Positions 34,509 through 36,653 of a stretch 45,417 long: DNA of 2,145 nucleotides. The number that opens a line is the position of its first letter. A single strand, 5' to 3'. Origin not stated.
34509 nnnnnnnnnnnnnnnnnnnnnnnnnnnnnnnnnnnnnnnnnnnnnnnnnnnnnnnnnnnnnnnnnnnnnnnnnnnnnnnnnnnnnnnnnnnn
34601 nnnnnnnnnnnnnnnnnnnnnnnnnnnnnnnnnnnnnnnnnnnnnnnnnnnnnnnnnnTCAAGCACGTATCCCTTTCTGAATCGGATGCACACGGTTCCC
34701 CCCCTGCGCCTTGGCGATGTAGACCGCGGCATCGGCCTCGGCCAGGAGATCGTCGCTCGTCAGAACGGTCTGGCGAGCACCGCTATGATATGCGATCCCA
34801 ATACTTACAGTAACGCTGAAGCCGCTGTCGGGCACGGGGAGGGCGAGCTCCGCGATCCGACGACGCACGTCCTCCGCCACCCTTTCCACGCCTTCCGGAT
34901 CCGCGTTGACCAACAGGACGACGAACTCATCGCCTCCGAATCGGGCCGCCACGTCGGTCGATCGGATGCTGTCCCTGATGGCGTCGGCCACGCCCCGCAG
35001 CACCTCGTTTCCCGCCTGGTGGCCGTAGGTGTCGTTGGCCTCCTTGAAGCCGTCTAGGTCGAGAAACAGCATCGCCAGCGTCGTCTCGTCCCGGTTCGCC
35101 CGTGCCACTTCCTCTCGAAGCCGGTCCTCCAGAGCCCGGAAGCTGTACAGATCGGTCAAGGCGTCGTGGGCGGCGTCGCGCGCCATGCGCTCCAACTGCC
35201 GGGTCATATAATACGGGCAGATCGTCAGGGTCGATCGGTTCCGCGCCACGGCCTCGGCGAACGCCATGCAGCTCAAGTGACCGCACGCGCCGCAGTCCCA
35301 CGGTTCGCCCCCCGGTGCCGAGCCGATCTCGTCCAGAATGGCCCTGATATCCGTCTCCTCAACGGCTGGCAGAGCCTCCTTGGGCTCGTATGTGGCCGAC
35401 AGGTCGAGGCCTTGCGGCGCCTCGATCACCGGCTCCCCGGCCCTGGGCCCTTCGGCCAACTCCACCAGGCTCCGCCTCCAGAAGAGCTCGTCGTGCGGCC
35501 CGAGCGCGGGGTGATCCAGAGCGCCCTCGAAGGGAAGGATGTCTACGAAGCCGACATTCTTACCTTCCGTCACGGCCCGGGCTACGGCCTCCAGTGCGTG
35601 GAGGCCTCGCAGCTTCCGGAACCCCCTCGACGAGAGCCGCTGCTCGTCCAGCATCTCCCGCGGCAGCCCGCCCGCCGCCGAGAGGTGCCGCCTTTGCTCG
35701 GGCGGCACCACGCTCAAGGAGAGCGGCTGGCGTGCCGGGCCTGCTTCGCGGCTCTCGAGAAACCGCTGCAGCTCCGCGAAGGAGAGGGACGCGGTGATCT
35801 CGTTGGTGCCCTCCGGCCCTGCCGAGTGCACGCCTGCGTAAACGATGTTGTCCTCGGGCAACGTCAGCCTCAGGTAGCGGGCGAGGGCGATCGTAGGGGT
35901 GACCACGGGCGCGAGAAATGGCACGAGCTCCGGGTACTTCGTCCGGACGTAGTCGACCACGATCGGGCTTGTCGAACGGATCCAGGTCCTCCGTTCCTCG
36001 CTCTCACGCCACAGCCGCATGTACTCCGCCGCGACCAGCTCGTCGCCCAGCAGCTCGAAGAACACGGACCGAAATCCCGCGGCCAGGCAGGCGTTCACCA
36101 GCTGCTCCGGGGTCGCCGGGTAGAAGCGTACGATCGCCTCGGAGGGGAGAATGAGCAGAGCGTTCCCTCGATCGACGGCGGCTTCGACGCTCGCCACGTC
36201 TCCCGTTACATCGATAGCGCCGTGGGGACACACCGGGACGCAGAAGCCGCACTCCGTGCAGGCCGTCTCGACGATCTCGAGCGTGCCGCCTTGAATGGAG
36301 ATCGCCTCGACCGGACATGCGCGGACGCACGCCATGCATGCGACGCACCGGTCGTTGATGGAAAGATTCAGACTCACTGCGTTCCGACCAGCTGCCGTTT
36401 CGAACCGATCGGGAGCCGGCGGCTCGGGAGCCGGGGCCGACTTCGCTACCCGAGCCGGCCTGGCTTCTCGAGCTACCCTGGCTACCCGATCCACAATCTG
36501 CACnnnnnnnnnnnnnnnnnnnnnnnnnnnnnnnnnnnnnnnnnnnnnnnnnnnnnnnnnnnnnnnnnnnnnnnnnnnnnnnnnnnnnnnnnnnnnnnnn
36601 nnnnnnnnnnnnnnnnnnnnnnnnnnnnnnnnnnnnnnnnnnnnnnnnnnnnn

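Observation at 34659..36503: Diguanylate cyclase fused to ferredoxin, an H-cluster-less [FeFe]-hydrogenase-like domain and an extra Fe-S domain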

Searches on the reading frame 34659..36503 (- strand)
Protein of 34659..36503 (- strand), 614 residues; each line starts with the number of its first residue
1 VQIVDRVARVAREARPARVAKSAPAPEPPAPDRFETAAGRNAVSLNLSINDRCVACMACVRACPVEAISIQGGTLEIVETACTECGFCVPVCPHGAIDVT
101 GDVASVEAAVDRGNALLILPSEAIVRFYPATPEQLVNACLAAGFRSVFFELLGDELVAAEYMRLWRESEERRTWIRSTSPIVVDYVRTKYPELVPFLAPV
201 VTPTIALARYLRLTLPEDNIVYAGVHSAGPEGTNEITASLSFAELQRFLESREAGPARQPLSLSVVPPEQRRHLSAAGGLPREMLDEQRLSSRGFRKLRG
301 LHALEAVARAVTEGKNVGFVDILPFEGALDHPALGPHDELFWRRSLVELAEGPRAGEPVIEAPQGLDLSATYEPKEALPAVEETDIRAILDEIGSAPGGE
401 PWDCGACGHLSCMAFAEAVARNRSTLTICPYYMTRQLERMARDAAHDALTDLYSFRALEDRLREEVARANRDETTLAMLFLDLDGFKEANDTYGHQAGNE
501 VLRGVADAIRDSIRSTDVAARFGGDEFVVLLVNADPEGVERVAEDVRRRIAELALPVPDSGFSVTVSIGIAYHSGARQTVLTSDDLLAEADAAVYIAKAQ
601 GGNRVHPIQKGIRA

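Call 3: search_protein_families(library=pfam, proteins=[window:34659-36503:-], max_evalue=0.1)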
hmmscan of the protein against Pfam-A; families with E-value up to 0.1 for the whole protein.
window:34659-36503:- (614 aa): 18 families
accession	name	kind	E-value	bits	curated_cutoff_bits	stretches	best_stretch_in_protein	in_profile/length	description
PF00990.26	GGDEF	-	2.8e-43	147.9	23.8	1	444-604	1-161/161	Diguanylate cyclase, GGDEF domain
PF00037.32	Fer4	-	7.4e-11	41.8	21.1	2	76-98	2-24/24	4Fe-4S binding domain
PF02906.19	Fe_hyd_lg_C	-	7.7e-10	39.3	22.1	1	130-218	25-116/245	Iron only hydrogenase large subunit, C-terminal domain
PF12838.12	Fer4_7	-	1.8e-09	38.3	27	1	52-96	1-52/52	4Fe-4S dicluster domain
PF04060.18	FeS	-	3.1e-09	36.9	23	1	403-431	5-33/33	Putative Fe-S cluster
PF13187.11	Fer4_9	-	7.9e-09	35.9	27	1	52-97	1-52/52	4Fe-4S dicluster domain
PF14697.11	Fer4_21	-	2.3e-07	31.3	35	1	50-98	5-58/59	4Fe-4S dicluster domain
PF13237.11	Fer4_10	-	2.3e-07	31.1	25.5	1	50-93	6-53/53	4Fe-4S dicluster domain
PF25160.1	LdpA_Fe-S-bd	-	3.7e-07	30.3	27.6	1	58-99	8-45/49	LdpA Fe-S cluster-binding domain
PF13484.11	Fer4_16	-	4.6e-07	30.9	30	2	82-100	2-20/66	4Fe-4S double cluster binding domain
PF12837.12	Fer4_6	-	9.3e-07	29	25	2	76-97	3-24/24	4Fe-4S binding domain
PF12797.12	Fer4_2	-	7.3e-06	26.1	24.5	2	51-65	8-22/22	4Fe-4S binding domain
PF13183.11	Fer4_8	-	4e-05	24.5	27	2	81-95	4-18/68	4Fe-4S dicluster domain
PF13534.11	Fer4_17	-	0.00051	21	22.2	0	82-95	2-15/61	4Fe-4S dicluster domain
PF12800.12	Fer4_4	-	0.0058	17.3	24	2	51-65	2-16/17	4Fe-4S binding domain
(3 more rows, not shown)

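Call 4: search_protein_families(library=ncbifam, proteins=[window:34659-36503:-], max_evalue=0.1)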
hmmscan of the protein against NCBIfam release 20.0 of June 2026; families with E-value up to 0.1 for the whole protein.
window:34659-36503:- (614 aa): 112 families (the best 25 are shown)
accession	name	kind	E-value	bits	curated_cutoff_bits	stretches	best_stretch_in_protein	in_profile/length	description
TIGR00254.1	GGDEF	domain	3.3e-46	157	37.4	1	442-606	3-165/168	diguanylate cyclase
NF038266.1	diguan_SiaD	equivalog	6.9e-42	143.6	290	1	437-605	86-252/252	biofilm regulation diguanylate cyclase SiaD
NF007135.0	PRK09581.1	equivalog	1.2e-41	143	474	1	432-606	280-453/457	PleD family two-component system response regulator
NF007423.1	PRK09966.1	equivalog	2.2e-38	132.2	325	1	433-598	228-390/390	diguanylate cyclase DgcN/YfiN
NF051473.1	DigCycDgcsShew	equivalog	1.6e-36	126.2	400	1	425-604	116-287/291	diguanylate cyclase DgcS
NF007298.0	PRK09776.1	equivalog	4.9e-36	124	1135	1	437-606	677-843/1111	diguanylate cyclase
NF007380.0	PRK09894.1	equivalog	1.4e-35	123.1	256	1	442-607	127-286/296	diguanylate cyclase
NF041606.1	dguan_cyc_DgcA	equivalog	4.7e-35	121.1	370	1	462-605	196-336/340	diguanylate cyclase DgcA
NF047654.1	DiguCycDgcRLepto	equivalog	4.5e-34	117.7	500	1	438-605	127-293/295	diguanylate cyclase DgcR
NF011955.1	PRK15426.1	equivalog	3.6e-29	101.3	408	1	442-606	396-559/564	cellulose biosynthesis regulator diguanylate cyclase DgcQ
NF040885.1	diguan_DgcJ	equivalog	7.4e-28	97.6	500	1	434-601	331-489/493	diguanylate cyclase DgcJ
NF007474.0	PRK10060.1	equivalog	2e-25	89.1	782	1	436-602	229-389/663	cyclic di-GMP phosphodiesterase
NF047872.1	GGDEF_GdpS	equivalog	5.2e-25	88.4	400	1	434-605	177-347/355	GGDEF domain-containing protein GdpS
NF007599.0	PRK10245.1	equivalog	2.5e-23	82.2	402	1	436-605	205-367/371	diguanylate cyclase AdrA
NF045675.1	PhdiestaseDibA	equivalog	3e-23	82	980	1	439-602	198-358/623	phosphodiesterase DibA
TIGR04105.1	FeFe_hydrog_B1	subfamily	6.8e-23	81.1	450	1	58-279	165-397/462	monomeric [FeFe] hydrogenase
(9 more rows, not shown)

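Call 5: search_solved_structures(query=window:34659-36503:-, max_evalue=0.01, show_alignments=3)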
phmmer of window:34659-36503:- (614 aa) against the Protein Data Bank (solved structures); distinct sequences matched with E-value up to 0.01: 169 (the best 60 are shown).
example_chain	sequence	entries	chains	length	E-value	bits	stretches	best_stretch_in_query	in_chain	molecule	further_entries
5xgb_A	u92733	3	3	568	8.3e-30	107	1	431-607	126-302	Uncharacterized protein | Uncharacterized protein PA0861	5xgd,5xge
4zve_A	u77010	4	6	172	1.1e-29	106.6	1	447-606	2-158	Diguanylate cyclase DosC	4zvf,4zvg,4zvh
3i5c_A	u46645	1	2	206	3.3e-29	105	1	430-608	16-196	Fusion of General control protein GCN4 and WSPR response regulator protein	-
3i5a_A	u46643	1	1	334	4.4e-28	101.3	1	445-605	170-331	Response regulator/GGDEF domain protein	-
3i5b_A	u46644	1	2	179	1.3e-27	99.7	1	447-608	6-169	WspR response regulator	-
5euh_A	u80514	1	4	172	1.4e-27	99.6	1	444-605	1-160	Putative GGDEF domain membrane protein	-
6d9m_A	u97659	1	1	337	1.6e-27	99.4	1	446-605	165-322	Fusion protein of Endolysin,Response receiver sensor diguanylate cyclase, GAF domain-conta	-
6zxm_A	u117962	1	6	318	2.1e-27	99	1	438-605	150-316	Putative GGDEF/response regulator receiver domain protein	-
3bre_A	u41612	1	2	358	3.4e-27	98.3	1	445-608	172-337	Probable two-component response regulator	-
9t28_A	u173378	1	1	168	4.6e-27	97.9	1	447-605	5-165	diguanylate cyclase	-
6zxb_A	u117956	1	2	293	1.5e-25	92.9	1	438-605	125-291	Putative GGDEF/response regulator receiver domain protein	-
6zxc_A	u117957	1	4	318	1.9e-25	92.6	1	438-605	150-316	Putative GGDEF/response regulator receiver domain protein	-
3ign_A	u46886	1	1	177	6.9e-24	87.4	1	438-605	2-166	Diguanylate cyclase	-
7a7e_A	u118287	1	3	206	1.6e-23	86.2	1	439-601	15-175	Diguanylate cyclase TpbB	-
7e6g_A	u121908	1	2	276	5.1e-23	84.5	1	433-602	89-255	Putative GGDEF domain protein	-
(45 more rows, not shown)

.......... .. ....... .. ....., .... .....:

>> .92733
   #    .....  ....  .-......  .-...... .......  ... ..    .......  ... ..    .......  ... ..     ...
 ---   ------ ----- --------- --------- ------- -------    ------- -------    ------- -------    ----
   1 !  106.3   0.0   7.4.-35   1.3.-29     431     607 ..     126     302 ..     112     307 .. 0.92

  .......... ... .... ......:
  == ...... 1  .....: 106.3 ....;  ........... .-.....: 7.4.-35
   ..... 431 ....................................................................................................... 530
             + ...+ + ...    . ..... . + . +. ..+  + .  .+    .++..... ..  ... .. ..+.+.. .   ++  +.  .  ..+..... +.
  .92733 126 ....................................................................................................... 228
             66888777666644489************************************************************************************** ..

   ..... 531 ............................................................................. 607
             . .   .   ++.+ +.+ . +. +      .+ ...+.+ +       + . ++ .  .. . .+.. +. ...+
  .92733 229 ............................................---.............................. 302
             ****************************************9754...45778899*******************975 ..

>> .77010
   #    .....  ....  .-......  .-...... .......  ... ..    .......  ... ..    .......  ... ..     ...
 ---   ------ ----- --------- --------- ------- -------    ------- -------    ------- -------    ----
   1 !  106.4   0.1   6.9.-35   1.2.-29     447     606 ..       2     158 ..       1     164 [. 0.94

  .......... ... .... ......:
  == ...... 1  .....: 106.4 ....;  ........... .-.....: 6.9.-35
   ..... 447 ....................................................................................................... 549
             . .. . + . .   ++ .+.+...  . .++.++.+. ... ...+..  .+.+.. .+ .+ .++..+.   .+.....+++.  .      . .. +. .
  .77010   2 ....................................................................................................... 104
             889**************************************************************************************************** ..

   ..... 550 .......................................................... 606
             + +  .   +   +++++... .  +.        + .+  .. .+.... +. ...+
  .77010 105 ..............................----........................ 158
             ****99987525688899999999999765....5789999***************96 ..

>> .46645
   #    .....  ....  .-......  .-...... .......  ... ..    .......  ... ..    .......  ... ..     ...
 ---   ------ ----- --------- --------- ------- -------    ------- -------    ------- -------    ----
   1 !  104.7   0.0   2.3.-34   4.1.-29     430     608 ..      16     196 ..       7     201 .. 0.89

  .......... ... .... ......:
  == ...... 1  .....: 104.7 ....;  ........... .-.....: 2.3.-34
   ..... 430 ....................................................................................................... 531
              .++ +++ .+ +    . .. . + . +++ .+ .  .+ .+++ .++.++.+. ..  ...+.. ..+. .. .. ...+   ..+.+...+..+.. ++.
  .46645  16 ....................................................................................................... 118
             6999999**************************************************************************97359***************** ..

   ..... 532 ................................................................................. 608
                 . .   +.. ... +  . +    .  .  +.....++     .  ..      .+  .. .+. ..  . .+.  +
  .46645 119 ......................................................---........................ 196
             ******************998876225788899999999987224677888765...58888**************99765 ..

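Call 26: predict_structure(alignment_id=A1)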
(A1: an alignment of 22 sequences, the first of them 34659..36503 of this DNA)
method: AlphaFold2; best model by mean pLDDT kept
length: 614 residues; sequences in the alignment: 22
mean_pLDDT: 69.5   pTM: 0.55
mean pLDDT of the five models: 69.5, 68.7, 67.2, 67.0, 63.3
residues with pLDDT >= 90: 47; 70-90: 315; 50-70: 147; < 50: 105
segments of 3 or more residues with pLDDT < 50: 1-63, 66-68, 70-77, 83-100, 230-232, 289-292
pLDDT, mean of each block of 10 residues (from residue 1): 34 33 33 29 25 35 48 47 42 32 82 91 79 88 90 81 73 77 75 88 86 89 67 69 85 90 62 63 65 68 82 85 67 60 65 59 82 75 85 81 67 76 59 66 64 70 74 81 82 79 87 84 84 79 89 64 79 62 76 82 71 51
secondary structure, 60 per line:
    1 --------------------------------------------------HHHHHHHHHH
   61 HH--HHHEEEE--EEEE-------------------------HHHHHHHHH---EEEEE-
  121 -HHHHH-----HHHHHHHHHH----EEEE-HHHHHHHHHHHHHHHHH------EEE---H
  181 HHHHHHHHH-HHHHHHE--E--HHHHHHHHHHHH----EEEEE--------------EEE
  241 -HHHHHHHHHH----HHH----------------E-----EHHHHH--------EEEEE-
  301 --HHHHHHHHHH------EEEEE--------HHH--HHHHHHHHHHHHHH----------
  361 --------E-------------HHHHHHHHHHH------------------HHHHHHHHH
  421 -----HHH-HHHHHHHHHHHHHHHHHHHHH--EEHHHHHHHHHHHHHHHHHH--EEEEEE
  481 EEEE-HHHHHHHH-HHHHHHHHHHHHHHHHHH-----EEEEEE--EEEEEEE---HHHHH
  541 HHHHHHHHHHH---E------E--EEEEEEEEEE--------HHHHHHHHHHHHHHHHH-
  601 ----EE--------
elements in order: H51-62 E68-71 E74-77 H103-111 E115-119 H122-126 H132-141 E146-149 H151-167 E174-176 H180-189 H191-196 H203-214 E219-223 E238-240 H242-251 H282-286 E295-299 H303-312 E319-323 H337-350 H383-393 H412-420 H430-450 H455-472 E475-484 H486-493 H495-512 E518-523 E526-532 H536-551 E565-574 H583-599

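Call 31: fold_search(model_id=the predicted structure, library=pdb)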
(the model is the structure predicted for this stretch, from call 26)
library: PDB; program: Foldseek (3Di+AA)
matches with E <= 10: 844; with E <= 0.001: 190
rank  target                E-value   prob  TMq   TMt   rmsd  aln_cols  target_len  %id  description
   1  4zvg_A                6.9e-16  1.00  0.25  0.91   2.1       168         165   39  Crystal structure of GGDEF domain of the E. coli DosC - form III (released 2015-11-11)
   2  4zvg_B                1.1e-15  1.00  0.25  0.90   1.6       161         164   40  Crystal structure of GGDEF domain of the E. coli DosC - form III (released 2015-11-11)
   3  4zvh_A                1.3e-15  1.00  0.25  0.91   2.4       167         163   39  Crystal structure of GGDEF domain of the E. coli DosC - form IV (released 2015-11-11)
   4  5llw_B                2.6e-15  1.00  0.24  0.22  11.8       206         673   30  Bacteriophytochrome activated diguanylyl cyclase from Idiomarina species A28L (released 2017-03-15)
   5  5llw_A                3.0e-15  1.00  0.24  0.22  11.1       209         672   30  Bacteriophytochrome activated diguanylyl cyclase from Idiomarina species A28L (released 2017-03-15)
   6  3bre_A                3.7e-15  1.00  0.25  0.47  18.2       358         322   23  Crystal Structure of P.aeruginosa PA3702 (released 2008-04-01)
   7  3bre_B                4.9e-15  1.00  0.25  0.47  19.1       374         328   24  Crystal Structure of P.aeruginosa PA3702 (released 2008-04-01)
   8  7e6g_A                5.5e-15  1.00  0.25  0.57   3.9       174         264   36  Crystal structure of diguanylate cyclase SiaD in complex with its activator SiaC from Pseudomonas aeruginosa (released 2021-09-22)
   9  9g86_A                5.8e-15  1.00  0.26  0.36  23.1       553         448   20  Structure of Response regulator PleD in complex with c-diGMP and pppGpp (released 2025-08-06)
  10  4zve                  8.1e-15  1.00  0.25  0.91   1.6       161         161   40  Crystal structure of GGDEF domain of the E. coli DosC - form I (apo-form) (released 2015-11-11)
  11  5llx_B                1.6e-14  1.00  0.24  0.23  11.6       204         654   29  Bacteriophytochrome activated diguanylyl cyclase from Idiomarina species A28L with GTP bound (released 2017-03-15)
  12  9g85_C                1.7e-14  1.00  0.26  0.36  20.3       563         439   18  Structure of Response regulator PleD in complex with c-diGMP and ppGpp (released 2025-08-06)
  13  2wb4_A                1.9e-14  1.00  0.24  0.33  22.2       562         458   19  activated diguanylate cyclase PleD in complex with c-di-GMP (released 2010-04-21)
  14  9g86_B                2.0e-14  1.00  0.25  0.34  22.8       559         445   18  Structure of Response regulator PleD in complex with c-diGMP and pppGpp (released 2025-08-06)
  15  6et7_B                2.1e-14  1.00  0.24  0.23  11.4       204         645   29  Activated heterodimer of the bacteriophytochrome regulated diguanylyl cyclase variant - S505V A526V - from Idiomarina  (released 2018-06-13)
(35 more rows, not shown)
